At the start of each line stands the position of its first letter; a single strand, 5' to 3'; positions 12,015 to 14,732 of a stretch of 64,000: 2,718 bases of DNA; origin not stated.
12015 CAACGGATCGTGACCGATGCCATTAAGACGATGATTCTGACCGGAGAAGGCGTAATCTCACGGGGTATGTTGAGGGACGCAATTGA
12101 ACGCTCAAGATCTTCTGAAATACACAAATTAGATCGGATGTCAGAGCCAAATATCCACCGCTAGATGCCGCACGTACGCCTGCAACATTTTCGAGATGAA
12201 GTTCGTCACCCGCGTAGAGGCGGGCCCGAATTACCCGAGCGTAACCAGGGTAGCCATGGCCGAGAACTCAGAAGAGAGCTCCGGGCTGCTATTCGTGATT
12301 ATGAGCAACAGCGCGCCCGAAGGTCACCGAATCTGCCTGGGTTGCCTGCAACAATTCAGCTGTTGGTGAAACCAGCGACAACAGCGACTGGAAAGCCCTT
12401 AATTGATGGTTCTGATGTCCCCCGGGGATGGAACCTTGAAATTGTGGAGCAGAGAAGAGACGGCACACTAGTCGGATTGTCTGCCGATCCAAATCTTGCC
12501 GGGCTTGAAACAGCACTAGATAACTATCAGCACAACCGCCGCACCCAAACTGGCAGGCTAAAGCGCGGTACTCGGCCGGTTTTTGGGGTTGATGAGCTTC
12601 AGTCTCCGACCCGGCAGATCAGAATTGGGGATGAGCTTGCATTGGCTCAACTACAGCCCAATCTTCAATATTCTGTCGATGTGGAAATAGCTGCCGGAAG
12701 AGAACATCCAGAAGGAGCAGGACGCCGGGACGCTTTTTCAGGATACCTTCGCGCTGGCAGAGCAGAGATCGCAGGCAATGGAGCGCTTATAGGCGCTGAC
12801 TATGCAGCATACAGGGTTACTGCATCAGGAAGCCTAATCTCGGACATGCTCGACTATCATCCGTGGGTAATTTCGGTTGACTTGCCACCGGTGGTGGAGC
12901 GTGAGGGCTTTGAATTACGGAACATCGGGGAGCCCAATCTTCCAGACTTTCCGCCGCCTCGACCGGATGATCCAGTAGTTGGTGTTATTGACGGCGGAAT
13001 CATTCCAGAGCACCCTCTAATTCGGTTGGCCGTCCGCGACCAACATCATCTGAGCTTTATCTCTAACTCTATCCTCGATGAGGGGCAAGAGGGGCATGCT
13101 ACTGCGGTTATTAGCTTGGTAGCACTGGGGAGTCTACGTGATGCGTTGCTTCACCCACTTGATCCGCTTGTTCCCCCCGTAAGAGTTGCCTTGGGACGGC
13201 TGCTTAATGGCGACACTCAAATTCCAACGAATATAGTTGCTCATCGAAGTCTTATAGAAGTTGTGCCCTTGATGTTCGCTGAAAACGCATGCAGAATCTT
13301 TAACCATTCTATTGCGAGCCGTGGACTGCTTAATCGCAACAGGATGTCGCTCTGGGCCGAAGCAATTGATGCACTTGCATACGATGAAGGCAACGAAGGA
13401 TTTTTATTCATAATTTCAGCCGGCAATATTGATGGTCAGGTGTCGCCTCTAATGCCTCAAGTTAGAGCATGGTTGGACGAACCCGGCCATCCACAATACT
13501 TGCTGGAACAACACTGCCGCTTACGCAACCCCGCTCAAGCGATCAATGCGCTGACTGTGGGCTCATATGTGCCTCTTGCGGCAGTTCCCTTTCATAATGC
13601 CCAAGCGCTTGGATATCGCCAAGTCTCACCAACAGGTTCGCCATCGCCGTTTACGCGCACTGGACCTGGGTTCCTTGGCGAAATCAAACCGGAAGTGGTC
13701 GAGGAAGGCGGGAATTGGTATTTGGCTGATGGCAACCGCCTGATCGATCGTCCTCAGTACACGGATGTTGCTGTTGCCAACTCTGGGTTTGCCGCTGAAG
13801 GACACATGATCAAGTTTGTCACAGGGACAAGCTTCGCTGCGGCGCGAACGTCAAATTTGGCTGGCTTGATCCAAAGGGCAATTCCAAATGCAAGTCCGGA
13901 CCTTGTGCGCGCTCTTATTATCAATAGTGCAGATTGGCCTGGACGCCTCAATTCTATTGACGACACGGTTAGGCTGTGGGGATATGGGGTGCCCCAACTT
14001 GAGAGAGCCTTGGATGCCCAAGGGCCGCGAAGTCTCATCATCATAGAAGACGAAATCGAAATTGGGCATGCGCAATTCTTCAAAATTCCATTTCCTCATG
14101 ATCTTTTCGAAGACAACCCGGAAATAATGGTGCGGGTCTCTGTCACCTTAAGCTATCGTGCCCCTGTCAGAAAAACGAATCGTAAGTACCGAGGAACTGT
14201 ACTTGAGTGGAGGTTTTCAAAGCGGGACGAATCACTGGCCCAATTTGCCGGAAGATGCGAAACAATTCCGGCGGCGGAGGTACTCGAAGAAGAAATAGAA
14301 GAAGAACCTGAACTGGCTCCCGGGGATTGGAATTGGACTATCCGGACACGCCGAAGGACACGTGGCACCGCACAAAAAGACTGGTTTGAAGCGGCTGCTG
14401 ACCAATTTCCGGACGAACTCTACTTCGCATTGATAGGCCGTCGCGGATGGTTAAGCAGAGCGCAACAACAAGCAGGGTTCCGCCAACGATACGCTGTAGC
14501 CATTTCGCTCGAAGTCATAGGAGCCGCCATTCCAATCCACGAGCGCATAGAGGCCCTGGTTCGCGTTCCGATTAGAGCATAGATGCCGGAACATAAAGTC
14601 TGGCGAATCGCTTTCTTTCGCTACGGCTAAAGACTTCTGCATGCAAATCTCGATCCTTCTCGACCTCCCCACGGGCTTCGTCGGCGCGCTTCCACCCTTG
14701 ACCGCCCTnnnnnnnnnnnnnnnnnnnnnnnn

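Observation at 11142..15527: AAA+ ATPase + 805-aa S8 subtilase pair (IetAS-like) in an AT-richer islet, next to an HNH-repeat/PD-(D/E)xK-like gene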

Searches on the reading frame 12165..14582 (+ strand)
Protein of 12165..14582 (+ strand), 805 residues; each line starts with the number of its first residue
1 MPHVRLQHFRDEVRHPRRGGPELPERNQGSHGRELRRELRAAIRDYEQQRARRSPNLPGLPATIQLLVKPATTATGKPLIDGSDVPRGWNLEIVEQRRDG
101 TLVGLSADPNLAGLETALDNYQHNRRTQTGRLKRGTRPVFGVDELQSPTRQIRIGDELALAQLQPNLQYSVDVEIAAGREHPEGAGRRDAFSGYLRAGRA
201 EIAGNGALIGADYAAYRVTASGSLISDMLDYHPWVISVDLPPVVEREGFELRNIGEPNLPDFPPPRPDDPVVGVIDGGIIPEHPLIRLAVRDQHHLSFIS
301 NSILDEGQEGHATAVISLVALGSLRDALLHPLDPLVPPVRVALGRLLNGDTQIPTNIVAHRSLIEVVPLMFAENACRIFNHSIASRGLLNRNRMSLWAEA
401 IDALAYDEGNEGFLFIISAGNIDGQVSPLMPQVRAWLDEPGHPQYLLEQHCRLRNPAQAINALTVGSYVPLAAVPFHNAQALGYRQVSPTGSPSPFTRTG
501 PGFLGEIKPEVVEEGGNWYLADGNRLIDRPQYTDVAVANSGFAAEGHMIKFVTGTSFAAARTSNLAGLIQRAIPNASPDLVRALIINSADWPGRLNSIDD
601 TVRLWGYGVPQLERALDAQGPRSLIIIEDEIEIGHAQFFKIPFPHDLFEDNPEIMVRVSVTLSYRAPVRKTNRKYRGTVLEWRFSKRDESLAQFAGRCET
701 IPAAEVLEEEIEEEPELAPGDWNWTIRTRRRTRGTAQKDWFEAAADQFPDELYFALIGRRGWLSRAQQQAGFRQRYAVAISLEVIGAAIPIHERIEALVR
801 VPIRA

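Call 3: search_protein_families(library=padloc, proteins=[window:12165-14582:+], max_evalue=0.01)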
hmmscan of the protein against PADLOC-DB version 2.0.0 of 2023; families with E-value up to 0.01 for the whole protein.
window:12165-14582:+ (805 aa): 9 families
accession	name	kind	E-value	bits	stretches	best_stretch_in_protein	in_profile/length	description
PDLC02198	IetS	-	1.3e-63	213.2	1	91-780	81-759/795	-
PDLC04233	IetS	-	1.2e-42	144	1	265-687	298-761/855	-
PDLC02197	IetS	-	1.2e-33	114.4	1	214-670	201-616/749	-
PDLC02201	IetS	-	1.4e-27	94.3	1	268-671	253-608/781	-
PDLC02199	IetS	-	2.3e-26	90.2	1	227-669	273-684/826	-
PDLC02200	IetS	-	9e-20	68.4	1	267-671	267-633/780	-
PDLC04234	IetS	-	4e-12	43.2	1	268-569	302-621/656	-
PDLC02202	IetS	-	1.9e-11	41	1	374-669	394-644/780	-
PDLC03014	subtilase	-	0.0043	14.6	0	272-593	176-378/391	-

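Call 4: search_protein_families(library=pfam, proteins=[window:12165-14582:+], max_evalue=0.1)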
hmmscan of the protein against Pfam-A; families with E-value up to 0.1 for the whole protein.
window:12165-14582:+ (805 aa): 1 family
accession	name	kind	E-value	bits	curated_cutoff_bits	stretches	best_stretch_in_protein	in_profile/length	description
PF00082.27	Peptidase_S8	-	5.2e-32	111.7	21.8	1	269-589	3-273/288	Subtilase family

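Call 5: search_protein_families(library=ncbifam, proteins=[window:12165-14582:+], max_evalue=0.1)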
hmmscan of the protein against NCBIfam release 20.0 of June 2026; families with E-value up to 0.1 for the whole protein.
window:12165-14582:+ (805 aa): 2 families
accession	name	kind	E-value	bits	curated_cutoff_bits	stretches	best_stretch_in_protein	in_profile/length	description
NF042956.1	IteS_antiphage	equivalog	2.1e-27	95.7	900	1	232-690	218-635/747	S8 family anti-phage peptidase IteS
TIGR03921.1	T7SS_mycosin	equivalog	2.2e-09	36.9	278.75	1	539-621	214-291/353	type VII secretion-associated serine protease mycosin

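Call 11: find_encoding_contigs(protein=window:12165-14582:+, flank=10000, max_places=10)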
Protein window:12165-14582:+ (805 aa): 7 contigs read that carry it; 5 places shown.
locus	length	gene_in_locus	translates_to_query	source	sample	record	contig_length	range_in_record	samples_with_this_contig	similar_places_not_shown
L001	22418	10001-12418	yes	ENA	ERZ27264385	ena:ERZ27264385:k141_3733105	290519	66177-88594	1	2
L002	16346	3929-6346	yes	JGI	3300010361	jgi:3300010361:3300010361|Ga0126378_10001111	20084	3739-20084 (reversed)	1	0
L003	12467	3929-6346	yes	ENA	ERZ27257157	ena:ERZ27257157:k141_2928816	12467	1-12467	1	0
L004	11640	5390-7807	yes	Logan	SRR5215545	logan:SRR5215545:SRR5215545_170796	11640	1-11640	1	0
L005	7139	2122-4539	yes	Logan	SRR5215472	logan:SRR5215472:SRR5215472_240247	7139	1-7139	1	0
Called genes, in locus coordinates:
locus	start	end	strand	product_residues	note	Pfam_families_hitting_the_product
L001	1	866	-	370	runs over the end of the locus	PF01073:3Beta_HSD, PF01370:Epimerase, PF02719:Polysacc_synt_2, PF07993:NAD_binding_4, PF16363:GDP_Man_Dehyd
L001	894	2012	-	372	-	PF01073:3Beta_HSD, PF01370:Epimerase, PF02719:Polysacc_synt_2, PF05368:NmrA, PF07993:NAD_binding_4, PF13460:NAD_binding_10, PF16363:GDP_Man_Dehyd, PF01370:Epimerase, +2 more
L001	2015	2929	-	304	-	-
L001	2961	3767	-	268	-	PF08003:Methyltransf_9, PF13489:Methyltransf_23, PF08241:Methyltransf_11, PF08242:Methyltransf_12, PF13649:Methyltransf_25, PF13847:Methyltransf_31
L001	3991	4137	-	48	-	PF18919:DUF5670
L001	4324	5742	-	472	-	PF00072:Response_reg, PF00158:Sigma54_activat, PF01078:Mg_chelatase (faint), PF14532:Sigma54_activ_2, PF07728:AAA_5, PF25601:AAA_lid_14, PF02954:HTH_8, PF18024:HTH_50 (faint)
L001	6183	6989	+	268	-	PF01887:SAM_HAT_N, PF20257:SAM_HAT_C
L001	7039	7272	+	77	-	-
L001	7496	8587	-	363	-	PF04773:FecR (faint)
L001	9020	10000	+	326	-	PF00004:AAA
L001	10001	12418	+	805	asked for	PF00082:Peptidase_S8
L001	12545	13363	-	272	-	PF18780:HNH_repeat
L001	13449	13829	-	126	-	-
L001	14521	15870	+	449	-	PF03069:FmdA_AmdA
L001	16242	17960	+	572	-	PF05157:MshEN, PF00437:T2SSE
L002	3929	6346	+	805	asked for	PF00082:Peptidase_S8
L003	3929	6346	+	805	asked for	PF00082:Peptidase_S8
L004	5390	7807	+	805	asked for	PF00082:Peptidase_S8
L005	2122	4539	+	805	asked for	PF00082:Peptidase_S8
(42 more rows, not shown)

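Call 12: find_homologous_proteins(query=window:12165-14582:+, max_evalue=0.00001)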
Query window:12165-14582:+ (805 aa): 90 proteins with E <= 0.00001 among 8000 candidates.
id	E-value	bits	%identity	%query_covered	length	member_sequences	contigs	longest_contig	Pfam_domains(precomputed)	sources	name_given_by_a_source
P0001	0.0e+0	1825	100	100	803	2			PF00082.28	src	-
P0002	0.0e+0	1426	77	100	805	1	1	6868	PF00082.28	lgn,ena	-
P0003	0.0e+0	1327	73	97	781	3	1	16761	PF00082.28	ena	-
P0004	0.0e+0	1290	74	93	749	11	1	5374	PF27210.1,PF00082.28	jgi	jgi:subtilisin family serine protease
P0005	0.0e+0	1089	61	100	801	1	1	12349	PF27210.1,PF00082.28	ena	-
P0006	0.0e+0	1066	60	100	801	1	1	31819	PF27210.1,PF00082.28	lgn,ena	-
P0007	0.0e+0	1060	59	100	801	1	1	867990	PF00082.28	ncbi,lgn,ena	-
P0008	6.4e-274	929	52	100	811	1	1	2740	PF00082.28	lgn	-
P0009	8.3e-272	922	52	100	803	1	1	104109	PF27210.1,PF00082.28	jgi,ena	-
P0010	4.0e-267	907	52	100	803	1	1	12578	PF27210.1,PF00082.28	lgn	-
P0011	5.2e-261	886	52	100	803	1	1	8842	PF27210.1,PF00082.28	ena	-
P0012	6.3e-261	886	51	100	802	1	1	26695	PF27210.1,PF00082.28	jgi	jgi:Subtilase family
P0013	2.4e-260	884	52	100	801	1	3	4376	PF27210.1,PF00082.28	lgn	-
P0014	2.5e-259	881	52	94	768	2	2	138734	PF00082.28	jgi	jgi:hypothetical protein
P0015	4.1e-257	873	50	100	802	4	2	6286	PF27210.1,PF27160.1,PF00082.28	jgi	jgi:hypothetical protein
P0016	3.7e-256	870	49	100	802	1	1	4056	PF27210.1,PF00082.28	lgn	-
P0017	1.3e-255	868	52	100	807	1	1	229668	PF00082.28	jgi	jgi:hypothetical protein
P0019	4.2e-255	867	54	93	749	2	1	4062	PF27210.1,PF00082.28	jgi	-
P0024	5.5e-231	787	48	100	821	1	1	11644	PF27210.1,PF00082.28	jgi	jgi:hypothetical protein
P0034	7.1e-142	492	54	54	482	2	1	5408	PF27210.1,PF00082.28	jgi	jgi:hypothetical protein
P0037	4.5e-56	208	29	80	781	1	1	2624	PF27210.1,PF27160.1,PF00082.28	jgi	jgi:subtilisin family serine protease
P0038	3.7e-54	202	31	60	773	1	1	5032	PF27210.1,PF27160.1,PF00082.28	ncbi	-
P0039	3.8e-50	189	27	97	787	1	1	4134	PF27210.1,PF00082.28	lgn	-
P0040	3.9e-48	182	29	90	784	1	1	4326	PF27210.1,PF27160.1,PF00082.28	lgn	-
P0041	1.2e-46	177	25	99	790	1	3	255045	PF27210.1,PF27160.1,PF00082.28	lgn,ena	-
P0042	8.0e-46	175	29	82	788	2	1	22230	PF27210.1,PF27160.1,PF00082.28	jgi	jgi:hypothetical protein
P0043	2.3e-45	173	28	95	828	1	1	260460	PF27210.1,PF27160.1,PF00082.28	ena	-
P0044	2.7e-45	173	27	95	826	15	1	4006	PF27210.1,PF27160.1,PF00082.28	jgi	jgi:hypothetical protein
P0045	1.3e-43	167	26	86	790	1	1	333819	PF27210.1,PF27160.1,PF00082.28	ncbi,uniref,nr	ncbi:S8 family peptidase [Pectobacterium punjabense]|uniref:S8 family peptidase n=1 Tax=Pectobacteri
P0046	5.5e-38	149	27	84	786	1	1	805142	PF27210.1,PF27160.1,PF00082.28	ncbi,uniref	ncbi:S8 family peptidase [Castellaniella ginsengisoli]|uniref:S8 family peptidase n=1 Tax=Castellani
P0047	7.7e-37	145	27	84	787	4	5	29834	PF27210.1,PF27160.1,PF00082.28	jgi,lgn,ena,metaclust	metaclust:\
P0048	2.4e-36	143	27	83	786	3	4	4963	PF27210.1,PF27160.1,PF00082.28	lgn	-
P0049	4.3e-32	129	30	53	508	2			PF27210.1,PF27160.1,PF00082.28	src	-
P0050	3.7e-31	126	27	88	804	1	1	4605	PF27160.1,PF00082.28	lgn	-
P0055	4.8e-25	106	26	67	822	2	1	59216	PF27160.1,PF00082.28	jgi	-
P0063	1.6e-23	101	25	67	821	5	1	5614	PF27160.1,PF00082.28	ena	-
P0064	3.4e-23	100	26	66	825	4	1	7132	PF27160.1,PF00082.28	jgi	-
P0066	1.0e-22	98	26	66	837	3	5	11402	PF27160.1,PF00082.28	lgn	-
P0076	1.1e-19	88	25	65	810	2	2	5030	PF27160.1,PF00082.28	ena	-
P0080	2.6e-18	84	24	66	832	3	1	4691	PF27160.1,PF00082.28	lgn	-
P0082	3.4e-17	80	25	67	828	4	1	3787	PF27160.1,PF00082.28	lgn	-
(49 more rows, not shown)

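Call 13: search_protein_families(library=pfam, proteins=[P0015, P0045, P0005], max_evalue=0.01)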
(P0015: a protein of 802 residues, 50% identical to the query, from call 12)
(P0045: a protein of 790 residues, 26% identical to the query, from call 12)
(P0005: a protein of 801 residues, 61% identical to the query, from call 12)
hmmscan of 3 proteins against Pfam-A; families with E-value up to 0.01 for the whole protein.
P0015 (802 aa): 1 family
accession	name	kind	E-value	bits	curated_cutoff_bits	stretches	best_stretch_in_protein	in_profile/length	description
PF00082.27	Peptidase_S8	-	5.6e-26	91.9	21.8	1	269-606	4-288/288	Subtilase family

P0045 (790 aa): 1 family
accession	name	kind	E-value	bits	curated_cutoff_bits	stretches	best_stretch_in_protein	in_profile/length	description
PF00082.27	Peptidase_S8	-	1.3e-33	117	21.8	1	267-583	4-274/288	Subtilase family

P0005 (801 aa): 1 family
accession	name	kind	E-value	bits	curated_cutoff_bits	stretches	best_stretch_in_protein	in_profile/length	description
PF00082.27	Peptidase_S8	-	9.1e-28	97.8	21.8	1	269-608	3-288/288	Subtilase family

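Call 15: find_related_loci(query=A1, collection=genome_contigs, flank=10000)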
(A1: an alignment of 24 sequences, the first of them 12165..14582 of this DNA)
Query A1 (805 aa) in genome_contigs; peptide patterns used: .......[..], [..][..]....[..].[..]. (x = any residue, [..] = any of these).
227 stretches matched a pattern; 6 encode a relative of the query (tblastn E <= 1e-3); 6 distinct loci.
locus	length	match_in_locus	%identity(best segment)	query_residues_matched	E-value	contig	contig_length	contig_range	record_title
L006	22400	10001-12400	59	1-804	0e+0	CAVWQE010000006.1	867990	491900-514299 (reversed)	MAG: uncultured Acidobacteriota bacterium isolate MFD04967.bin.1.175 genome assembly, contig: contig_45067, whole genome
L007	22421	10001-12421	50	1-805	0e+0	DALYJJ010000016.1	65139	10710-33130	MAG TPA_asm: Bryobacteraceae bacterium isolate CTOTU46614 NODE_20_length_65139_cov_6.646964, whole genome shotgun sequen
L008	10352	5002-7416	42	1-800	0e+0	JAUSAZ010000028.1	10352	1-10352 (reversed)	MAG: Myxococcales bacterium isolate E6_metabat.bin.30 E6_k141_219967, whole genome shotgun sequence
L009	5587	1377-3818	43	1-798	0e+0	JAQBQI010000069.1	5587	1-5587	MAG: Myxococcaceae bacterium isolate RYN_369 scaffold_1326650, whole genome shotgun sequence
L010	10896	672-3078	60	1-803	0e+0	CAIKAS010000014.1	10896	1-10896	MAG: uncultured Acidobacteriia bacterium isolate AM-2014_bin-4081 genome assembly, contig: bin-4081:014/364, whole genom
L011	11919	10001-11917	53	1-639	8e-160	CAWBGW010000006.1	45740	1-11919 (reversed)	MAG: uncultured Acidobacteriota bacterium isolate MFD09222.bin.2.125 genome assembly, contig: contig_107098, whole genom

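Call 16: find_related_loci(query=A1, collection=metagenome_contigs, flank=10000)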
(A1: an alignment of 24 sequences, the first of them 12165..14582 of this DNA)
Query A1 (805 aa) in metagenome_contigs; peptide patterns used: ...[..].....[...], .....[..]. (x = any residue, [..] = any of these).
361 stretches matched a pattern; 25 encode a relative of the query (tblastn E <= 1e-3); 25 distinct loci.
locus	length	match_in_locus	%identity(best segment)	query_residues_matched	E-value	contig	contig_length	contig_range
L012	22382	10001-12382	52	1-796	0e+0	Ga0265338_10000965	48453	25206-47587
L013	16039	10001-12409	52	1-803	0e+0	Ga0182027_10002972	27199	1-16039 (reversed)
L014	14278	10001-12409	52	1-803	0e+0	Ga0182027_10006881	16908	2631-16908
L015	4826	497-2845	53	1-786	0e+0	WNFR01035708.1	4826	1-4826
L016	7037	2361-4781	51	1-804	0e+0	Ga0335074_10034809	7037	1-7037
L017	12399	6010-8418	50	1-803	0e+0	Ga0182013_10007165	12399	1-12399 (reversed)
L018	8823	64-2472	50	1-803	0e+0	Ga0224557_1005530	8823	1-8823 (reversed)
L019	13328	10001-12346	51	22-803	0e+0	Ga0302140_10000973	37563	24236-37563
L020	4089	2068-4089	52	1-676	0e+0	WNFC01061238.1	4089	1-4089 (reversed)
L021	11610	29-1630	57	270-803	0e+0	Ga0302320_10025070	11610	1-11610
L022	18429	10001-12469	40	1-805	0e+0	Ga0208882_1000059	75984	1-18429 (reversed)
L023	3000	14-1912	48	169-803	0e+0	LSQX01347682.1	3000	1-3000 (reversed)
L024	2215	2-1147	68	420-804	0e+0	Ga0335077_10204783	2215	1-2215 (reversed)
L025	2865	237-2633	35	1-797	1e-103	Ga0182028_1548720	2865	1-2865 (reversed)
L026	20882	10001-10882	62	503-803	1e-98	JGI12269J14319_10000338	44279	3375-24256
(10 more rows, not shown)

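Call 23: search_solved_structures(query=window:12165-14582:+, max_evalue=0.001)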
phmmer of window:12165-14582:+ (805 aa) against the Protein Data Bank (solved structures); distinct sequences matched with E-value up to 0.001: 0.

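Call 44: predict_structure(alignment_id=A1)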
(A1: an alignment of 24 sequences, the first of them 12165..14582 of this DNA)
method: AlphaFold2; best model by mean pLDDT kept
length: 805 residues; sequences in the alignment: 24
mean_pLDDT: 77.8   pTM: 0.70
mean pLDDT of the five models: 77.8, 77.3, 74.3, 73.1, 69.7
residues with pLDDT >= 90: 151; 70-90: 470; 50-70: 119; < 50: 65
segments of 3 or more residues with pLDDT < 50: 15-27, 385-389, 421-426, 451-457, 703-723, 801-805
pLDDT, mean of each block of 10 residues (from residue 1): 77 56 48 85 83 85 87 68 82 80 86 87 79 80 84 80 83 86 86 91 77 86 91 88 63 73 91 92 92 90 77 89 86 88 87 76 87 93 57 65 83 83 50 67 56 52 82 52 69 68 64 80 68 74 79 71 94 90 94 75 83 85 92 90 88 89 81 62 79 74 46 38 56 79 85 87 74 91 89 83 37
secondary structure, 60 per line:
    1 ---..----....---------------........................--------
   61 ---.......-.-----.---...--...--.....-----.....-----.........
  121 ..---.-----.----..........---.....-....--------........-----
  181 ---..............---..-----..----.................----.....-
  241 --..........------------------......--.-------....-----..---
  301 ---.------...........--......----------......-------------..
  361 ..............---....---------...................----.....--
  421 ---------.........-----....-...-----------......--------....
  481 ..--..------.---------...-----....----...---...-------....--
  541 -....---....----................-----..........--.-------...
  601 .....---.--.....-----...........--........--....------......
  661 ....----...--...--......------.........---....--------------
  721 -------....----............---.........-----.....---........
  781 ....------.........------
elements in order (helices of 4 or more, strands of 3 or more residues): E10-13 H29-52 E64-70 E92-96 E102-106 H112-122 H137-141 E142-146 H150-153 H156-159 E168-175 H184-197 E214-221 H222-230 E235-239 H243-252 E271-276 H287-290 H311-321 H324-329 E340-345 H359-374 E378-381 H391-409 E414-418 H430-438 H444-447 E463-468 H477-482 E511-514 E519-521 E525-527 E535-538 H542-545 E549-552 H557-572 H578-587 H598-605 H612-616 E622-632 E635-642 H645-648 E655-664 E669-671 E674-676 E679-684 H691-699 H703-706 H728-731 E736-744 E751-759 H765-769 E773-784 H791-799
